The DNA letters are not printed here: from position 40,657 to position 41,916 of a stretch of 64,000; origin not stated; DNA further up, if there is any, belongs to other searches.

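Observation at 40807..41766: Orphan diadenylate-cyclase-domain protein with an unrecognised N-terminal domain, in an SRPBCC-DAC-GNAT gene row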

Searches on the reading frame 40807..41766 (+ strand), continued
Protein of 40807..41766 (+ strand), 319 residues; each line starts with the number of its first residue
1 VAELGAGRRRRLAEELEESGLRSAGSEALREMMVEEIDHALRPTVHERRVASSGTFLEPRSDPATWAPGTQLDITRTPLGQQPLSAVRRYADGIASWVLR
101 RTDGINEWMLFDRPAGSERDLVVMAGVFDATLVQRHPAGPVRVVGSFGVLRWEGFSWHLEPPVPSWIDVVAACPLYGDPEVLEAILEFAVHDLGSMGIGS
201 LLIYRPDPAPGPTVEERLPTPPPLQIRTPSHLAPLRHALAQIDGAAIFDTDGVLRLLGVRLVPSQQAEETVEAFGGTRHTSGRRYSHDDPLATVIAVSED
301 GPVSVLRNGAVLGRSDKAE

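Call 27: find_related_loci(query=A2, collection=genome_contigs, flank=6000)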
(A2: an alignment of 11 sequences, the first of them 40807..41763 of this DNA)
Query A2 (319 aa) in genome_contigs; peptide patterns used: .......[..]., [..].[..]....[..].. (x = any residue, [..] = any of these).
485 stretches matched a pattern; 412 encode a relative of the query (tblastn E <= 1e-3); the best 80 are kept; 80 distinct loci.
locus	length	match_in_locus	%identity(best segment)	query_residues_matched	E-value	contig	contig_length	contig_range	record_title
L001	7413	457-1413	94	1-319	0e+0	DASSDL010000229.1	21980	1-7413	MAG TPA_asm: Acidimicrobiales bacterium isolate SMAG_U949 k141_781665, whole genome shotgun sequence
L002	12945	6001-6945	79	1-315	8e-163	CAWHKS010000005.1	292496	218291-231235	MAG: uncultured Acidimicrobiales bacterium isolate MFD02840.bin.2.184 genome assembly, contig: contig_12873, whole genom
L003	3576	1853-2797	79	1-315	2e-168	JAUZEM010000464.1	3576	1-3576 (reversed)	MAG: Actinomycetota bacterium isolate BP_122 scaffold_1777382, whole genome shotgun sequence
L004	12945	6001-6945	79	1-315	3e-160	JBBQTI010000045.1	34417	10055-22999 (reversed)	MAG: Acidimicrobiia bacterium isolate Co_metawrap_1816 Cmw_1816_k141_25784473_length_34417_cov_15.9965, whole genome sho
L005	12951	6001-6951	78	1-317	3e-160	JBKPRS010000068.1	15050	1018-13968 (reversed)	MAG: Actinomycetota bacterium isolate GS_EKS_MAG_00043 GS_EKS_000000204052, whole genome shotgun sequence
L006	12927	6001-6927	81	12-319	1e-160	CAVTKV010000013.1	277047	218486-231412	MAG: uncultured Acidimicrobiales bacterium isolate MFD06742.bin.2.133 genome assembly, contig: contig_41797, whole genom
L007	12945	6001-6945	79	1-315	6e-160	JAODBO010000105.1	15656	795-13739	MAG: Acidimicrobiaceae bacterium isolate RYN_46 scaffold_1593757, whole genome shotgun sequence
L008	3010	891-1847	81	1-319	1e-168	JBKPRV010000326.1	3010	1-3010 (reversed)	MAG: Actinomycetota bacterium isolate GS_EKS_MAG_00039 GS_EKS_000002811001, whole genome shotgun sequence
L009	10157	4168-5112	78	1-315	1e-159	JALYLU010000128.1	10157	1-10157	MAG: Actinomycetota bacterium isolate AFD bin47 SD1484_NODE_731_length_10157_cov_1.059521, whole genome shotgun sequence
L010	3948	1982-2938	76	1-319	1e-164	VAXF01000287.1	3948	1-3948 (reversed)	MAG: Actinobacteria bacterium isolate AC_25 14_1009_16_30cm_scaffold_166163, whole genome shotgun sequence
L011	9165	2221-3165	77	1-315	4e-159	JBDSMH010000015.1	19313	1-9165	MAG: Acidimicrobiales bacterium isolate cluster1_bin.389 k127_2808654, whole genome shotgun sequence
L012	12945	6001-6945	78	1-315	8e-159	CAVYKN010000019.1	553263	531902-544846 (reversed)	MAG: uncultured Acidimicrobiales bacterium isolate MFD05567.bin.2.153 genome assembly, contig: contig_8024, whole genome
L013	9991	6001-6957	76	1-319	2e-158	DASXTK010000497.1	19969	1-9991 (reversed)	MAG TPA_asm: Acidimicrobiales bacterium isolate SMAG_U4690 k141_2689280, whole genome shotgun sequence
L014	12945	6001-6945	77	1-315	3e-158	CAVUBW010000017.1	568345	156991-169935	MAG: uncultured Acidimicrobiales bacterium isolate MFD05674.bin.2.4 genome assembly, contig: contig_31617, whole genome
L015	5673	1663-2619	76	1-319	1e-159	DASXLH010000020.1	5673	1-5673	MAG TPA_asm: Acidimicrobiales bacterium isolate SMAG_U5297 k141_3386894, whole genome shotgun sequence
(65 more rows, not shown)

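Call 33: predict_structure(alignment_id=A1)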
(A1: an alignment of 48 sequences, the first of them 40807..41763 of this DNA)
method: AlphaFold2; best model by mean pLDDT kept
length: 319 residues; sequences in the alignment: 48
mean_pLDDT: 94.0   pTM: 0.90
mean pLDDT of the five models: 94.0, 93.2, 93.0, 93.0, 92.4
residues with pLDDT >= 90: 284; 70-90: 27; 50-70: 6; < 50: 2
segments of 3 or more residues with pLDDT < 50: none
pLDDT, mean of each block of 10 residues (from residue 1): 87 95 86 97 95 96 95 97 95 98 94 97 97 96 96 93 87 79 96 97 93 94 97 98 97 98 98 96 97 96 94 78
secondary structure, 60 per line:
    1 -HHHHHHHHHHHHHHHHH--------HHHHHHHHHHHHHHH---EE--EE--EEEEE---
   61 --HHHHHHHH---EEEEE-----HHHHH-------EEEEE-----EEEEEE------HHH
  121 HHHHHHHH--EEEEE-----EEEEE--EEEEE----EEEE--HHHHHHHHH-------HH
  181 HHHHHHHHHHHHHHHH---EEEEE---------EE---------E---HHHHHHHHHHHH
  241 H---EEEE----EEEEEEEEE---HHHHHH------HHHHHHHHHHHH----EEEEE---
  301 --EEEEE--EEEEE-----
elements in order: H2-18 H27-41 E53-57 H63-70 E74-78 H84-88 E96-100 E106-111 H118-128 E131-135 E141-145 E148-152 E157-160 H163-171 H179-196 E200-204 H229-241 E245-248 E253-261 H265-270 H277-288 E293-297 E303-307 E310-314

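Call 37: fold_search(model_id=the predicted structure, library=pdb)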
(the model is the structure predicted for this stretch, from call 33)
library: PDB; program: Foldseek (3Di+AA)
matches with E <= 10: 314; with E <= 0.001: 55
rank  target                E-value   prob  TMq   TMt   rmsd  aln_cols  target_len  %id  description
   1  9y9y_C                9.8e-07  1.00  0.29  0.29   5.9       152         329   23  Crystal structure of DNA integrity scanning protein DisA from Mycobacterium tuberculosis in complex with cyclic di-AMP (released 2025-09-24)
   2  3c1y_A                1.1e-06  1.00  0.31  0.28   5.5       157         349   18  Structure of bacterial DNA damage sensor protein with co-purified and co-crystallized ligand (released 2008-05-06)
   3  9y4s_F                1.6e-06  1.00  0.29  0.30   5.7       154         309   24  Crystal structure of DNA integrity scanning protein (DisA) from Mycobacterium tuberculosis in complex with cyclic di-A (released 2025-09-17)
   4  9y9y_D                1.9e-06  1.00  0.28  0.26   6.7       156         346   22  Crystal structure of DNA integrity scanning protein DisA from Mycobacterium tuberculosis in complex with cyclic di-AMP (released 2025-09-24)
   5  8ogk_A                2.0e-06  1.00  0.32  0.64   5.2       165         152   22  Crystal structure of CdaA from Bacillus subtilis co-crystallized with DMSO (released 2024-03-27)
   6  9y9y_A                2.1e-06  1.00  0.30  0.27   4.0       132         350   23  Crystal structure of DNA integrity scanning protein DisA from Mycobacterium tuberculosis in complex with cyclic di-AMP (released 2025-09-24)
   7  9g0g_B                2.1e-06  1.00  0.31  0.60   6.5       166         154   21  BsCdaA in complex with Compound 7 (released 2025-05-14)
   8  9y4s_G                2.1e-06  1.00  0.30  0.30   5.5       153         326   22  Crystal structure of DNA integrity scanning protein (DisA) from Mycobacterium tuberculosis in complex with cyclic di-A (released 2025-09-17)
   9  4yxm_A                2.3e-06  1.00  0.30  0.28   5.6       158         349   19  Structure of Thermotoga maritima DisA D75N mutant with reaction product c-di-AMP (released 2015-06-03)
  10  9y4s_D                2.3e-06  1.00  0.29  0.27   5.9       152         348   23  Crystal structure of DNA integrity scanning protein (DisA) from Mycobacterium tuberculosis in complex with cyclic di-A (released 2025-09-17)
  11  9y4s_H                2.9e-06  1.00  0.29  0.28   6.6       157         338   23  Crystal structure of DNA integrity scanning protein (DisA) from Mycobacterium tuberculosis in complex with cyclic di-A (released 2025-09-17)
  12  9y4s_E                3.3e-06  1.00  0.29  0.30   5.8       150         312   23  Crystal structure of DNA integrity scanning protein (DisA) from Mycobacterium tuberculosis in complex with cyclic di-A (released 2025-09-17)
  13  9y4s_B                3.7e-06  1.00  0.29  0.27   5.7       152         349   24  Crystal structure of DNA integrity scanning protein (DisA) from Mycobacterium tuberculosis in complex with cyclic di-A (released 2025-09-17)
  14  9y4s_A                5.3e-06  1.00  0.29  0.26   6.4       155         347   23  Crystal structure of DNA integrity scanning protein (DisA) from Mycobacterium tuberculosis in complex with cyclic di-A (released 2025-09-17)
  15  8ogo_B                6.8e-06  1.00  0.31  0.61   6.5       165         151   21  PanDDA analysis group deposition -- CdaA in complex with fragment F2X-Entry A12 (released 2024-03-27)
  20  9y9y_H                1.1e-05  1.00  0.28  0.42   6.7       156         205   22  Crystal structure of DNA integrity scanning protein DisA from Mycobacterium tuberculosis in complex with cyclic di-AMP (released 2025-09-24)
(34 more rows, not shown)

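Call 51: search_protein_families(library=pfam, alignment_id=A1, max_evalue=0.01)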
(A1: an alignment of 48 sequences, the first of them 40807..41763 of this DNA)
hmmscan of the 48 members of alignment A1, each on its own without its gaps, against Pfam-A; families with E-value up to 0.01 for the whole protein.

A. member 1, window:40807-41763:+ (319 aa): 2 families
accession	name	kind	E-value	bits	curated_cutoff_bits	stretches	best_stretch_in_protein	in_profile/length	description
PF21753.2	DACNK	-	5e-18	65.7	27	1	11-159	2-145/146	Probable sensor domain DACNK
PF02457.21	DAC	-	2.9e-07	30.5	27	1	236-310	48-118/119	DisA bacterial checkpoint controller nucleotide-binding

B. families by the number of members that match (of 48 scanned): 8 families
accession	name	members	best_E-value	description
PF21753.2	DACNK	48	6.8e-57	Probable sensor domain DACNK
PF02457.21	DAC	48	2.8e-14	DisA bacterial checkpoint controller nucleotide-binding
PF24441.1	DUF7560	2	0.005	Family of unknown function (DUF7560)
PF20120.5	DUF6510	1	0.0026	Family of unknown function (DUF6510)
PF24452.1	DUF7568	1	0.0036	Family of unknown function (DUF7568)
PF22747.2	Zn_ribbon_DUF2089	1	0.0065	DUF2089 zinc ribbon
PF12971.12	NAGLU_N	1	0.0081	Alpha-N-acetylglucosaminidase (NAGLU) N-terminal domain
PF24460.1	DUF7575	1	0.0096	Domain of unknown function (DUF7575)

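Call 52: search_protein_families(library=padloc, proteins=[window:40807-41766:+, P0161], max_evalue=0.01)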
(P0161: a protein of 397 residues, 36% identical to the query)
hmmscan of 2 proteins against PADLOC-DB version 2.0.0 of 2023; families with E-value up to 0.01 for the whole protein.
window:40807-41766:+ (319 aa): 0 families

P0161 (397 aa): 0 families

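Call 63: list_cluster_members(proteins=[P0121, P0125, P0137, P0155, P0161, P0163, P0168, P0187, P0208, P0235])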
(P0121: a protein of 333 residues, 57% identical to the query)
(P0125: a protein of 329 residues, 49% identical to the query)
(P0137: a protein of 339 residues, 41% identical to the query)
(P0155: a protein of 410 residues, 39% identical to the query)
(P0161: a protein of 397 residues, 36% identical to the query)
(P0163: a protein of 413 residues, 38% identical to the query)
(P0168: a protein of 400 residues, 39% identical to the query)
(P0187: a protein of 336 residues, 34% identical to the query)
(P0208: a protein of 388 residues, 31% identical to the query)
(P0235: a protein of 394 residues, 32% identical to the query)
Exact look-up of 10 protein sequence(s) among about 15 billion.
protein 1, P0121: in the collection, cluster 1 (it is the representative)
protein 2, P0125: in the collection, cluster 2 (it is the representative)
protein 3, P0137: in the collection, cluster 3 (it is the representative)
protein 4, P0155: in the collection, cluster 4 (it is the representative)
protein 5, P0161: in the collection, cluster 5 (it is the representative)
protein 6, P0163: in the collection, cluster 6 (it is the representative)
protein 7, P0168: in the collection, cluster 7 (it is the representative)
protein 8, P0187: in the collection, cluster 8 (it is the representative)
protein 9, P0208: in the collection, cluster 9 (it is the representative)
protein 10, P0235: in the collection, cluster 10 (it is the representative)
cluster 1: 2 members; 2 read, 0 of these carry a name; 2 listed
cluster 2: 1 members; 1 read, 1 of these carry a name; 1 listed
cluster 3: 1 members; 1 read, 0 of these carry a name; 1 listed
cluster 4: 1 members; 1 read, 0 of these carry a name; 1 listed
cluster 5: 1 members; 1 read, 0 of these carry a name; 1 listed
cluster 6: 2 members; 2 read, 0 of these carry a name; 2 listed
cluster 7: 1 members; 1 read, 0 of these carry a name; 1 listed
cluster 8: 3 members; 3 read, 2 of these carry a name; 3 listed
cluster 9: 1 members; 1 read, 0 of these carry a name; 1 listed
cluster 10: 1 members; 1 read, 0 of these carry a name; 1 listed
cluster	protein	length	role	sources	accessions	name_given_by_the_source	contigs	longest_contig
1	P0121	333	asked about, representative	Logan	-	-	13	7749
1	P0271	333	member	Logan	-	-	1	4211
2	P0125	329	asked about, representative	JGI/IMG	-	hypothetical protein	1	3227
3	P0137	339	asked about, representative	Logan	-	-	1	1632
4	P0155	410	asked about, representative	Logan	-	-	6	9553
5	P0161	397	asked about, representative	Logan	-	-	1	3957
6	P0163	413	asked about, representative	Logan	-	-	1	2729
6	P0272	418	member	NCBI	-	-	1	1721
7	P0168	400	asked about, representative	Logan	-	-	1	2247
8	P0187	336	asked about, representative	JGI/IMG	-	DNA integrity scanning protein DisA with diadenylate cyclase activity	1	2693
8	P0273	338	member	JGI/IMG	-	DNA integrity scanning protein DisA with diadenylate cyclase activity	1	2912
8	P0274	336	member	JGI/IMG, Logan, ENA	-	-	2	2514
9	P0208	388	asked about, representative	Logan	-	-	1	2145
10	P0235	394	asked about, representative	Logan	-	-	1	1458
